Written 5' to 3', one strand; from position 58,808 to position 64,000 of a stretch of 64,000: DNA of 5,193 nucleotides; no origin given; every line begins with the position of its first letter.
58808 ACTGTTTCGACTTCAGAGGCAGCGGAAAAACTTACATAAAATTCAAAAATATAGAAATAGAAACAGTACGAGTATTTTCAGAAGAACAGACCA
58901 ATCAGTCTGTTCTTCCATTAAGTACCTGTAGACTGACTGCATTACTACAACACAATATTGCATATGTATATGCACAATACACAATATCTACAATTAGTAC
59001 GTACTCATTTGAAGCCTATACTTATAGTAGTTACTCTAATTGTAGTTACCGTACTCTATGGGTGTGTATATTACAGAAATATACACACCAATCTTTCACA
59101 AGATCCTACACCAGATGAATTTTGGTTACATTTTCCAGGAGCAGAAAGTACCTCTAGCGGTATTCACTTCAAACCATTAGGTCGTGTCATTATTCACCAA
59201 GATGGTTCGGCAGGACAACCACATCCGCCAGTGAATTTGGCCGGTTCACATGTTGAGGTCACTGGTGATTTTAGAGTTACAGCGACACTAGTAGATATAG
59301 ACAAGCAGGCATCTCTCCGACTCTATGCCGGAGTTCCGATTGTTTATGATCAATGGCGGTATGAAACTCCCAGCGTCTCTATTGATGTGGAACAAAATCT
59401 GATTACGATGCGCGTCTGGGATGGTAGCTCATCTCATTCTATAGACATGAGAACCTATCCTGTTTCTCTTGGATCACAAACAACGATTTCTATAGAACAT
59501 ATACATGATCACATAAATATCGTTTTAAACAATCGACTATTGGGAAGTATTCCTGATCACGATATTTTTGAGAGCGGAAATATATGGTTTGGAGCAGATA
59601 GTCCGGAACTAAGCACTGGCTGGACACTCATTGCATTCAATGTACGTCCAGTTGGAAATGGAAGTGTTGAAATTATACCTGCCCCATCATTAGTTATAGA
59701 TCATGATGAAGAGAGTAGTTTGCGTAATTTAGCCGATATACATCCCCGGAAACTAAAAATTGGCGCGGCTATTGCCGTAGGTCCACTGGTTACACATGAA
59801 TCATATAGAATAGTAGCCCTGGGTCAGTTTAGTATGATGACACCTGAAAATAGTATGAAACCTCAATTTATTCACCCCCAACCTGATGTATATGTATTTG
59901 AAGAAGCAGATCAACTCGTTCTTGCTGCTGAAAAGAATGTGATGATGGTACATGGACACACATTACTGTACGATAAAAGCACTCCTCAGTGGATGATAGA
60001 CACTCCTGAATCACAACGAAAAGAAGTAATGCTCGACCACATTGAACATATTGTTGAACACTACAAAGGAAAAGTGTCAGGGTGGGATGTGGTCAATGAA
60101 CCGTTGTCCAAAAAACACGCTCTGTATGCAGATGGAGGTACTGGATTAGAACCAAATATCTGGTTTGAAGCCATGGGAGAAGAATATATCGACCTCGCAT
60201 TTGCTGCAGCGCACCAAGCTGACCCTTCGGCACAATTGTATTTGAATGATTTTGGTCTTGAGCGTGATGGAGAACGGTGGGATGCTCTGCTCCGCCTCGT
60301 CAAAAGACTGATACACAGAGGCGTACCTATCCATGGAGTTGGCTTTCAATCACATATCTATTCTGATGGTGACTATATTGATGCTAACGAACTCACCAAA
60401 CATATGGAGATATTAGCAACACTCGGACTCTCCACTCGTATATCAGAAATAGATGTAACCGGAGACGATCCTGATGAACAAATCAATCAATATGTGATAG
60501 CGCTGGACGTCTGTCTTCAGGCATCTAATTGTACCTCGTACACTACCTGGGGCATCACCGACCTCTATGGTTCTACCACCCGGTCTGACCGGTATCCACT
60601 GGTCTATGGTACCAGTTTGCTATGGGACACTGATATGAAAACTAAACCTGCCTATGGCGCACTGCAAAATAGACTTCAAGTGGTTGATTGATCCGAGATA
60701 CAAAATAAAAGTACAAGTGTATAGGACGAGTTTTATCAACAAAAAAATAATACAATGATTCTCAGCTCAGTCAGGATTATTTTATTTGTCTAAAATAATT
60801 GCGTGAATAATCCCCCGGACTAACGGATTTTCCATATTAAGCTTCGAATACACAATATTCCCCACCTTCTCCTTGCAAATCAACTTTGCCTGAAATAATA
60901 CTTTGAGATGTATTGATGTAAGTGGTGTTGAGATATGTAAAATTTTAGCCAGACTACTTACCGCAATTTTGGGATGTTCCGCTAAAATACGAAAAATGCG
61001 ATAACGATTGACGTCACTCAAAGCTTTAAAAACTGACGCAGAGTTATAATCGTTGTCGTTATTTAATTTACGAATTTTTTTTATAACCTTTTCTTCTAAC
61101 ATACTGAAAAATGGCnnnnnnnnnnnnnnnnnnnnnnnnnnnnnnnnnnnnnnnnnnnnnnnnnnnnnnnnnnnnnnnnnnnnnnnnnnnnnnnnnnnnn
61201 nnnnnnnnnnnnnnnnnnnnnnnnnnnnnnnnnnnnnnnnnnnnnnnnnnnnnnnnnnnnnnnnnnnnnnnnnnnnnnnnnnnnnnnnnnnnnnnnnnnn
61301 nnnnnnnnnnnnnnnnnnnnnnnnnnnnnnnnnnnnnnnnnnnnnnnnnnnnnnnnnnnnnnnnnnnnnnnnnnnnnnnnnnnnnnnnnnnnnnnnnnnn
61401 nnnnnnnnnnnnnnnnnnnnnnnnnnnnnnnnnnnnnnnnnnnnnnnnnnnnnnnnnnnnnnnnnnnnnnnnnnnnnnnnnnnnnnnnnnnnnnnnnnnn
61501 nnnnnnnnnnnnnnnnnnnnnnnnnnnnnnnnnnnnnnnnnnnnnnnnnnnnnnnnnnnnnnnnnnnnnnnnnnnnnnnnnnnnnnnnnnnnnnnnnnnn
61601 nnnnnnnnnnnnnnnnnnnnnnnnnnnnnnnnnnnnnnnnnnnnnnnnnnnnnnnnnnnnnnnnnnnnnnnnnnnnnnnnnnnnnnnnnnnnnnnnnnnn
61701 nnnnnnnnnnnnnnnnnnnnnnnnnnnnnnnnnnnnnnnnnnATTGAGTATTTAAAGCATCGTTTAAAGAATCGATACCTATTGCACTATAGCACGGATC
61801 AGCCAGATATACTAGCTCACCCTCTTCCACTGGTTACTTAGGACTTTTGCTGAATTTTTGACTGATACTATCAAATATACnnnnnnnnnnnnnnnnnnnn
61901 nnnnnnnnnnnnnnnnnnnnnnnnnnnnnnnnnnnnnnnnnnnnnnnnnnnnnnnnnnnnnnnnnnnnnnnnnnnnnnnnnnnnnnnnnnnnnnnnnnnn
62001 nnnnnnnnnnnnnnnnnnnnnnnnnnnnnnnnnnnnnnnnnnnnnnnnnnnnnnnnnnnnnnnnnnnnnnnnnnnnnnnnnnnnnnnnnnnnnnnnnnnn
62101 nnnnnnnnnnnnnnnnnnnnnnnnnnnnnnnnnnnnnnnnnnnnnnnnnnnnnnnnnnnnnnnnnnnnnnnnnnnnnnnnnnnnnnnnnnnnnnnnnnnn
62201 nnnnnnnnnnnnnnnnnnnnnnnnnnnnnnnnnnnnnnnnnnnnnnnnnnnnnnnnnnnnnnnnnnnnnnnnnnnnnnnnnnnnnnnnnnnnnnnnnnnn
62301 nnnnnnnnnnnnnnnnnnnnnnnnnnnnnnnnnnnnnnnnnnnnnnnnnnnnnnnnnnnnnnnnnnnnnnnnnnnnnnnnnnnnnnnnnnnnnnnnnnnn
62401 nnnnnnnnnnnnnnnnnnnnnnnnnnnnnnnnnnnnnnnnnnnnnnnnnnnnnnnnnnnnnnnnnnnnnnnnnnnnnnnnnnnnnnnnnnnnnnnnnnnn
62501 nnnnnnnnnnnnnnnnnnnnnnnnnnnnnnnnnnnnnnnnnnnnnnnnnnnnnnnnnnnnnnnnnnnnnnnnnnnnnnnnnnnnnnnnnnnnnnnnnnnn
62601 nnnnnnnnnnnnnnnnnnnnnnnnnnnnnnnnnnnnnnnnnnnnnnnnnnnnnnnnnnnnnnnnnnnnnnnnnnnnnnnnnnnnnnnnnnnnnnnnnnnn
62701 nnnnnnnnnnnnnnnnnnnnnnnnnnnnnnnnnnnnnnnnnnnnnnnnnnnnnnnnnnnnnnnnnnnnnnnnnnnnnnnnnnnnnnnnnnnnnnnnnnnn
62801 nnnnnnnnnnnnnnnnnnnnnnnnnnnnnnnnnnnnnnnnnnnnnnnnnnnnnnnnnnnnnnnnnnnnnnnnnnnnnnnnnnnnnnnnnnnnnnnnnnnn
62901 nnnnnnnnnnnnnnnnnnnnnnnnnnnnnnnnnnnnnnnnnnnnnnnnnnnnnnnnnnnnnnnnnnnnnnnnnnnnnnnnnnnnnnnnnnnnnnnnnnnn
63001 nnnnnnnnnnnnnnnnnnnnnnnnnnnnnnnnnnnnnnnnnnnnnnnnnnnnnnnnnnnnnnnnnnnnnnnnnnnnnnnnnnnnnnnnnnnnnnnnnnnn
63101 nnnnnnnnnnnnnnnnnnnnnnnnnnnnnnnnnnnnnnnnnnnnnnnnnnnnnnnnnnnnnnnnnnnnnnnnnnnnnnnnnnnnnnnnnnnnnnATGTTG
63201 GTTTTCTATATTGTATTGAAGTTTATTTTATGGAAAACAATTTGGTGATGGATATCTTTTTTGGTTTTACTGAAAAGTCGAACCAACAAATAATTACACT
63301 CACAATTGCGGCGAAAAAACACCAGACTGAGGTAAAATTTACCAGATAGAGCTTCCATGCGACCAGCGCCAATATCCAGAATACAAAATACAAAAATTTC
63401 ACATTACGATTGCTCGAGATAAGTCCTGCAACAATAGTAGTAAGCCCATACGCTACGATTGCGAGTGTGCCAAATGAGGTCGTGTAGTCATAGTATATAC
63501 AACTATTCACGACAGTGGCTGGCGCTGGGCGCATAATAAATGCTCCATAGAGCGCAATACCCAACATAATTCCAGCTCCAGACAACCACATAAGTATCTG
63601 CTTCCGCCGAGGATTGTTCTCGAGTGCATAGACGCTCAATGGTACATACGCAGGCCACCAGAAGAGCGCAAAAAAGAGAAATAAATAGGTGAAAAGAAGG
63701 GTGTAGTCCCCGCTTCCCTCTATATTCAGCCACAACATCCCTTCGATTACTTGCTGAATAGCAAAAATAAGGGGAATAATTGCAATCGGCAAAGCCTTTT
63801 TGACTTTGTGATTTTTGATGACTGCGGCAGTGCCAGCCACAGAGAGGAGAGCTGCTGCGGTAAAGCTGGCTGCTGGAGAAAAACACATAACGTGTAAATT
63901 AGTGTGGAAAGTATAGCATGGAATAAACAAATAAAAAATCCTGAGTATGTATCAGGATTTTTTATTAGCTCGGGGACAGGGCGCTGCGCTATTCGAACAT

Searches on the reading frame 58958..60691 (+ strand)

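Call 114: search_protein_families(library=pfam, proteins=[window:58958-60691:+], max_evalue=0.0001)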
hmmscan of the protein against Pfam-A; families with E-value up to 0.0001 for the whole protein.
window:58958-60691:+ (577 aa): 1 family
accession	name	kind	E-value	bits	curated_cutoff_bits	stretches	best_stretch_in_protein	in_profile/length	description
PF00331.26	Glyco_hydro_10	-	7.1e-76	255.8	22.1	1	264-570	8-309/311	Glycosyl hydrolase family 10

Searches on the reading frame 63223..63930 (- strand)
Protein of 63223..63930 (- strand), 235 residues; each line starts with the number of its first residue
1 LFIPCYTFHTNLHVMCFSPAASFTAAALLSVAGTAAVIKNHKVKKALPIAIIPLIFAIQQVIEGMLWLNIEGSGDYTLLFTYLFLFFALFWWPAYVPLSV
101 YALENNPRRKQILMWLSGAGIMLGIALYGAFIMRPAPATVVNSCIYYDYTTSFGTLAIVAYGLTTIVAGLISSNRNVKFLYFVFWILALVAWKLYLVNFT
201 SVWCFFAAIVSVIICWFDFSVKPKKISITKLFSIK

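Call 114: search_protein_families(library=pfam, proteins=[window:63223-63930:-], max_evalue=0.0001)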
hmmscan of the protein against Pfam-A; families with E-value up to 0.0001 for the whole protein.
window:63223-63930:- (235 aa): 1 family
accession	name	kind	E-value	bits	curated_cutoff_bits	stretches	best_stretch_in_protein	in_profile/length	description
PF20334.3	DUF6629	-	1.1e-23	84.5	27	1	15-215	1-195/209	Family of unknown function (DUF6629)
